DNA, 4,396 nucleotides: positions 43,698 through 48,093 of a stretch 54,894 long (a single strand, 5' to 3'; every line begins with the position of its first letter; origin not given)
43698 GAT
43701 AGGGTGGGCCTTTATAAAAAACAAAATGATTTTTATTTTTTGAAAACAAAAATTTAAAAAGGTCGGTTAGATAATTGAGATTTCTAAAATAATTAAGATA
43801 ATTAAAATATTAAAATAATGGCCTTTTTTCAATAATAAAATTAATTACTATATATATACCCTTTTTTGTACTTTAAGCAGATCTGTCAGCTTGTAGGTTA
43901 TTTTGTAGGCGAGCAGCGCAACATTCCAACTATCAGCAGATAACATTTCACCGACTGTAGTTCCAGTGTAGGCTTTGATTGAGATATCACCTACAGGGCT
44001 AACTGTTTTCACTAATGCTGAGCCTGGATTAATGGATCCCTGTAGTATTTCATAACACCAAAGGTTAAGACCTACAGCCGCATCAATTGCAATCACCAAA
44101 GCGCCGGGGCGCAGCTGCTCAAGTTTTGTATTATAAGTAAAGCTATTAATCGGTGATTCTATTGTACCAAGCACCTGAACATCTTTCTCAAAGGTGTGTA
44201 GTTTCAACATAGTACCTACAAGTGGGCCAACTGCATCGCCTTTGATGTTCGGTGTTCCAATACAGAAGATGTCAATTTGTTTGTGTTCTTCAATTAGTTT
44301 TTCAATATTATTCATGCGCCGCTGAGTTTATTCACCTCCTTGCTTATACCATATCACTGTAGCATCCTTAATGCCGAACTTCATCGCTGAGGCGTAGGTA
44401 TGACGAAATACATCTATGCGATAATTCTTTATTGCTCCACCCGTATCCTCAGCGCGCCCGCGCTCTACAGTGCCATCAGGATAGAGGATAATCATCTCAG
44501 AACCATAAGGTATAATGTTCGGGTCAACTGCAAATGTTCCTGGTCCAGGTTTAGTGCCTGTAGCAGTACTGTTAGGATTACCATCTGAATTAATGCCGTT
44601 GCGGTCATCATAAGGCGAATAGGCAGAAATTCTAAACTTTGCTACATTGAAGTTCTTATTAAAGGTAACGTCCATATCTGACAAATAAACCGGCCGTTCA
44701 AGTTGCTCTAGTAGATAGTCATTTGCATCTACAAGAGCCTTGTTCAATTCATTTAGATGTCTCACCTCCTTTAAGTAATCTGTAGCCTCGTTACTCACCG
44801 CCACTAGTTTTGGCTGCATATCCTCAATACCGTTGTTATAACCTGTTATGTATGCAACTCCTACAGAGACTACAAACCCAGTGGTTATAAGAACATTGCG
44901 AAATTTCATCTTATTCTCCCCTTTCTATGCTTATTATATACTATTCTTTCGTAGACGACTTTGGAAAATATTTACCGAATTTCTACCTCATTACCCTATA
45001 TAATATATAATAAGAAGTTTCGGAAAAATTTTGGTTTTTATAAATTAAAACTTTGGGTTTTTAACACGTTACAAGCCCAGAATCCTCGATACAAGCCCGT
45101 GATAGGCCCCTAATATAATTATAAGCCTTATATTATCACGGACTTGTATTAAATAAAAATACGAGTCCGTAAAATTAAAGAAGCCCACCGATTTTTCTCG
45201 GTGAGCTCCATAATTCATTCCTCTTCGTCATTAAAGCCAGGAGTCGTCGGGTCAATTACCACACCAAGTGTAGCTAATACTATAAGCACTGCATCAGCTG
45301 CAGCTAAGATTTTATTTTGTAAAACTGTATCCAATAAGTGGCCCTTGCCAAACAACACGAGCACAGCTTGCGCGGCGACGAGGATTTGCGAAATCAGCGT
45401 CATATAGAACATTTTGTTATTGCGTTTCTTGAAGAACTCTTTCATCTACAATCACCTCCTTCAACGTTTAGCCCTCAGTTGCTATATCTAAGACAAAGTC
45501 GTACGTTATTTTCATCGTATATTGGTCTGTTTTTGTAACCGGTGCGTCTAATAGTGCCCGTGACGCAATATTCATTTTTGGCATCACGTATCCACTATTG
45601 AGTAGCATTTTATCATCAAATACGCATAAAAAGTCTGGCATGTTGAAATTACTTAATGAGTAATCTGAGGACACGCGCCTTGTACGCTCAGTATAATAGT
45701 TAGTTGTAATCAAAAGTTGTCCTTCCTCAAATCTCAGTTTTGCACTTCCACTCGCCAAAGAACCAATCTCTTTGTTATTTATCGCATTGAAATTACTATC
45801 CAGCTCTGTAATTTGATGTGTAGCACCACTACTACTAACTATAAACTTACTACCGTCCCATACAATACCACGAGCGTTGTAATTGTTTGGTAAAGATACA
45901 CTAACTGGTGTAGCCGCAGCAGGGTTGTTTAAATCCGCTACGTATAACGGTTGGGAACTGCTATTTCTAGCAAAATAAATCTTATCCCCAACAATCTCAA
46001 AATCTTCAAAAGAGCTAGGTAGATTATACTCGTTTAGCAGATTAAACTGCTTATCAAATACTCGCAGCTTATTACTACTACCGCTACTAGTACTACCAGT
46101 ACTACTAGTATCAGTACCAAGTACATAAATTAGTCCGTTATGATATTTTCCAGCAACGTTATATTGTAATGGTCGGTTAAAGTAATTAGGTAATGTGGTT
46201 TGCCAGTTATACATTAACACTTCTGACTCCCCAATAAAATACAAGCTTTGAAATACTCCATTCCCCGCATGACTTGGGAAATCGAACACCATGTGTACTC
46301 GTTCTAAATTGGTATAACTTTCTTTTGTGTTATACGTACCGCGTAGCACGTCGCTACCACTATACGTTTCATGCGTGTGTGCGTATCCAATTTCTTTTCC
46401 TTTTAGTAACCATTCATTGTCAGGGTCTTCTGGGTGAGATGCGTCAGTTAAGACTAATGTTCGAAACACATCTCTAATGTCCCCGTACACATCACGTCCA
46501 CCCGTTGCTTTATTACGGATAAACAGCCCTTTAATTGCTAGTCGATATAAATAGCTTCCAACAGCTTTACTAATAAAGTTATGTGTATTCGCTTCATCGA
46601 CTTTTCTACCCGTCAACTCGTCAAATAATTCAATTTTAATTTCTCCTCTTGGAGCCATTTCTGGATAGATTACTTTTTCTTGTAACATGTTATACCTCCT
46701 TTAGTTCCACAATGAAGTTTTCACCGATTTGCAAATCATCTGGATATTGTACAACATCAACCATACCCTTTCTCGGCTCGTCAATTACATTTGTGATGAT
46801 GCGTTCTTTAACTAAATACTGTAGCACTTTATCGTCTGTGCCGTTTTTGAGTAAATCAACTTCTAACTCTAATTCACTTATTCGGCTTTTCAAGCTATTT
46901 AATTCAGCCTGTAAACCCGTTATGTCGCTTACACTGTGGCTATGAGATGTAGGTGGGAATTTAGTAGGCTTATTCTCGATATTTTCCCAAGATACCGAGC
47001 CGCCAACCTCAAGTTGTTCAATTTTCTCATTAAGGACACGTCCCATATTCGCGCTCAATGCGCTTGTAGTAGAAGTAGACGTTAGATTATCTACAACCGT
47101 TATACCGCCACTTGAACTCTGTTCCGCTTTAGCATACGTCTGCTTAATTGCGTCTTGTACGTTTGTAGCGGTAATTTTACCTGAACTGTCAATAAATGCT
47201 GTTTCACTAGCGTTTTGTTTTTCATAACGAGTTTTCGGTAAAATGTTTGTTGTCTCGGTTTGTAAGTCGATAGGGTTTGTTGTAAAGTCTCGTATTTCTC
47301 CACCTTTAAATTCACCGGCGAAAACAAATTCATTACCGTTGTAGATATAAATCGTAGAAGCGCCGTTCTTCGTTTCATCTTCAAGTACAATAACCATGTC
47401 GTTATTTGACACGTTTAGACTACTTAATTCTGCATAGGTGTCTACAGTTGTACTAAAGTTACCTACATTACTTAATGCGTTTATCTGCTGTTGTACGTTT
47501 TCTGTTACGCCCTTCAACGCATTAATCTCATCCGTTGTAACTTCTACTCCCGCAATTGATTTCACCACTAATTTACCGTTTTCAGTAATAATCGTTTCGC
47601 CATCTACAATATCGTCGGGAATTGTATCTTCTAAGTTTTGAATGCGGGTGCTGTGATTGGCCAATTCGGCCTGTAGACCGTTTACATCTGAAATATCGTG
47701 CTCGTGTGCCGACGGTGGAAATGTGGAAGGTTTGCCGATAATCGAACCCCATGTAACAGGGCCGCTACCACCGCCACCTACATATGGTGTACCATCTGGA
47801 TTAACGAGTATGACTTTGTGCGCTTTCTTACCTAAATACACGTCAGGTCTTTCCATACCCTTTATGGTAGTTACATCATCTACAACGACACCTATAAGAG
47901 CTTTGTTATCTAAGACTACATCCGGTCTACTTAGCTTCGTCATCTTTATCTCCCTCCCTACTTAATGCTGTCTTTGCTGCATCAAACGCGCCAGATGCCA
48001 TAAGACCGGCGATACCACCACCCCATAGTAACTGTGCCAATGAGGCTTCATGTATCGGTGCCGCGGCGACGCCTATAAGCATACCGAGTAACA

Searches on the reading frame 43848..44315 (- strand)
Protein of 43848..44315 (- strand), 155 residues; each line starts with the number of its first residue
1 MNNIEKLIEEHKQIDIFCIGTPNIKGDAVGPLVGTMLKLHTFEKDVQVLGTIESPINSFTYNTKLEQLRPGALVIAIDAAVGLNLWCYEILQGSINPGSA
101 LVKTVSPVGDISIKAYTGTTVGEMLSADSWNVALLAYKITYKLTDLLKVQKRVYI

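Call 24: search_protein_families(library=phrogs, proteins=[window:43848-44315:-], max_evalue=0.001)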
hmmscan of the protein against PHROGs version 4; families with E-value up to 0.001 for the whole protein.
window:43848-44315:- (155 aa): 1 family
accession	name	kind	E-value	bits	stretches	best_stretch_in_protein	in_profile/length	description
phrog_8268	-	other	1.1e-15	58.8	1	4-123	23-144/181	spore protease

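Call 62: search_protein_families(library=ncbifam, proteins=[window:43848-44315:-], max_evalue=0.01)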
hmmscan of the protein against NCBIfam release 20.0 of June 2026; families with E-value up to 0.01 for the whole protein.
window:43848-44315:- (155 aa): 1 family
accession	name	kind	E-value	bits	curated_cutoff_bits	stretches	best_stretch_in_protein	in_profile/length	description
TIGR02841.1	spore_YyaC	equivalog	6.6e-17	61.9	84.9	1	14-115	3-108/140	spore protease YyaC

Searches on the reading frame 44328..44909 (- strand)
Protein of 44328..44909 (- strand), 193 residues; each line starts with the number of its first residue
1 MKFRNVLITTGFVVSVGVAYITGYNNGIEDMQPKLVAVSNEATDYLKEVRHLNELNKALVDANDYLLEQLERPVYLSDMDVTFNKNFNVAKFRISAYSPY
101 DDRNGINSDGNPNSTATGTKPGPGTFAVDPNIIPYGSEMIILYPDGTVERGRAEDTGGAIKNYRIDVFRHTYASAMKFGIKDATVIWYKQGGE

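Call 11: search_protein_families(library=pfam, proteins=[window:44328-44909:-], max_evalue=0.01)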
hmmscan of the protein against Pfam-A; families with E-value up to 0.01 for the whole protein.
window:44328-44909:- (193 aa): 1 family
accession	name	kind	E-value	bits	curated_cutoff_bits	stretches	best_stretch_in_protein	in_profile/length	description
PF06725.17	3D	-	1e-10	42.1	23.8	1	125-187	2-69/72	3D domain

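Call 24: search_protein_families(library=phrogs, proteins=[window:44328-44909:-], max_evalue=0.001)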
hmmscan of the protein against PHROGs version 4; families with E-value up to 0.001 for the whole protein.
window:44328-44909:- (193 aa): 10 families
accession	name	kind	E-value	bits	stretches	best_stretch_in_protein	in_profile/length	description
phrog_22529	-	unknown function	1.8e-13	51.3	1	90-184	52-142/148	-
phrog_33758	-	unknown function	1e-11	45.9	1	84-185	65-169/173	-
phrog_6631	-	unknown function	1.4e-11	45.4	1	95-185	157-247/251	-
phrog_2307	-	other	1.7e-11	45.3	1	94-185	118-208/212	L-alanyl-D-glutamate peptidase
phrog_20590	-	other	1.1e-08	35.9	1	121-185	180-240/242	peptidase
phrog_27183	-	unknown function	4.4e-08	34.2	1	92-181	98-188/196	-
phrog_18207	-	unknown function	2.3e-07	31.9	1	121-187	175-240/240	-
phrog_36429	-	unknown function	3.7e-05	22.6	1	126-185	303-362/1159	-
phrog_25245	-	unknown function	0.0002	21.9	1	89-183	78-167/178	-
phrog_12319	-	unknown function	0.00038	21.2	1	8-54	12-56/61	-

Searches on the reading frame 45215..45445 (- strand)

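Call 11: search_protein_families(library=pfam, proteins=[window:45215-45445:-], max_evalue=0.01)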
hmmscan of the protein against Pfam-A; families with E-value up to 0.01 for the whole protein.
window:45215-45445:- (76 aa): 1 family
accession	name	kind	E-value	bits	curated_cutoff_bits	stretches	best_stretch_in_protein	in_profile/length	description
PF04531.18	Phage_holin_1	-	5e-14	53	22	1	9-74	8-72/82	Bacteriophage holin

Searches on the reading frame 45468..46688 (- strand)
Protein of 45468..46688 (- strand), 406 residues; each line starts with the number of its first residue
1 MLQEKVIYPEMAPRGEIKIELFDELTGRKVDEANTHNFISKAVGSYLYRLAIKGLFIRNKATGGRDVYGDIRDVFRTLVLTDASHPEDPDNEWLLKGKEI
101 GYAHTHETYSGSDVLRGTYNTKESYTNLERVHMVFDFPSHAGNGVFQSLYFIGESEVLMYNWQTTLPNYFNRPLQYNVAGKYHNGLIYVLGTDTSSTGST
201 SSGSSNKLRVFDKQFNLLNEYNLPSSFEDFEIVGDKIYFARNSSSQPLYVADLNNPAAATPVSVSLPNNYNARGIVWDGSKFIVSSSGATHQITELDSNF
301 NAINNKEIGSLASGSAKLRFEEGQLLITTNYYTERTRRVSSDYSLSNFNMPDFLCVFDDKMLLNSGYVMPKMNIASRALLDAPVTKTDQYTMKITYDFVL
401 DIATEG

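Call 18: find_related_loci(query=window:45468-46688:-, collection=viral_contigs, flank=10000)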
Query window:45468-46688:- (406 aa) in viral_contigs; peptide patterns used: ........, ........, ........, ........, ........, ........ (x = any residue, [..] = any of these).
15 stretches matched a pattern, but none encodes a relative of the query by tblastn (E <= 1e-3).

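Call 23: search_protein_families(library=phrogs, proteins=[window:45468-46688:-], max_evalue=0.00001)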
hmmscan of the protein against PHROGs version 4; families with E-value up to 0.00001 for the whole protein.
window:45468-46688:- (406 aa): 2 families
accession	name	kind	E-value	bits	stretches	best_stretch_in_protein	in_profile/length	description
phrog_25763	-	unknown function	1e-34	121.1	1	1-400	27-460/461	-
phrog_19291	-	unknown function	1.2e-06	29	0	14-149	3-128/452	-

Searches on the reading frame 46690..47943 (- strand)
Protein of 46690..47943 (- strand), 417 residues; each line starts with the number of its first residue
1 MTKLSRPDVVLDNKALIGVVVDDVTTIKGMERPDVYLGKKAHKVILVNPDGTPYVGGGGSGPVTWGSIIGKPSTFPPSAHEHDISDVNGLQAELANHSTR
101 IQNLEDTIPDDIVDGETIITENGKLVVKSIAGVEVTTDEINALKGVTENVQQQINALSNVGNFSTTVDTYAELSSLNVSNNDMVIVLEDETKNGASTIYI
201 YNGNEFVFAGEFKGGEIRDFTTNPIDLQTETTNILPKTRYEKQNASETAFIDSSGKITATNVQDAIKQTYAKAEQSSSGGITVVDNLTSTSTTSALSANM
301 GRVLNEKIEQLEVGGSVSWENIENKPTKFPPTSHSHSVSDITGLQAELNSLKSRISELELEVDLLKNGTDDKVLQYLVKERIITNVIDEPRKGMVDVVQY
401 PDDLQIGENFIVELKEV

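Call 23: search_protein_families(library=phrogs, proteins=[window:46690-47943:-], max_evalue=0.00001)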
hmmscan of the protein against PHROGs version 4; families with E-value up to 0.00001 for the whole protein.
window:46690-47943:- (417 aa): 13 families
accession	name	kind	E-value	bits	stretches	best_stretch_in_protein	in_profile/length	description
phrog_14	-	tail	8.9e-18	65.5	2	260-350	120-207/366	minor tail protein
phrog_32325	-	tail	2.4e-17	64.2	2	260-357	17-111/241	tail protein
phrog_9574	-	tail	7.2e-16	58.7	2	290-350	158-217/773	tail protein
phrog_1197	-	tail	5.7e-15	56.4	1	58-170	98-213/715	tail protein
phrog_2163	-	head and packaging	8.7e-14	52.5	0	62-91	135-164/574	virion structural protein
phrog_8443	-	tail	8.7e-12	45.7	0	318-355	236-273/636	tail fiber protein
phrog_17509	-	unknown function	4.7e-11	43.7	0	314-357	12-55/281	-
phrog_10485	-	unknown function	1e-09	38.3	1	128-211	421-506/788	-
phrog_5231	-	unknown function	5e-09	36.1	0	63-97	345-379/618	-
phrog_5413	-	tail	8.9e-09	35.9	0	59-92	123-156/334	minor tail protein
phrog_28169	-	unknown function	1.1e-08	36.5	0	316-338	91-117/160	-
phrog_25379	-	tail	7.9e-06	26.3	1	277-307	68-99/384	tail protein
phrog_19961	-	tail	9.2e-06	25.8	0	299-353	186-241/480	tail fiber protein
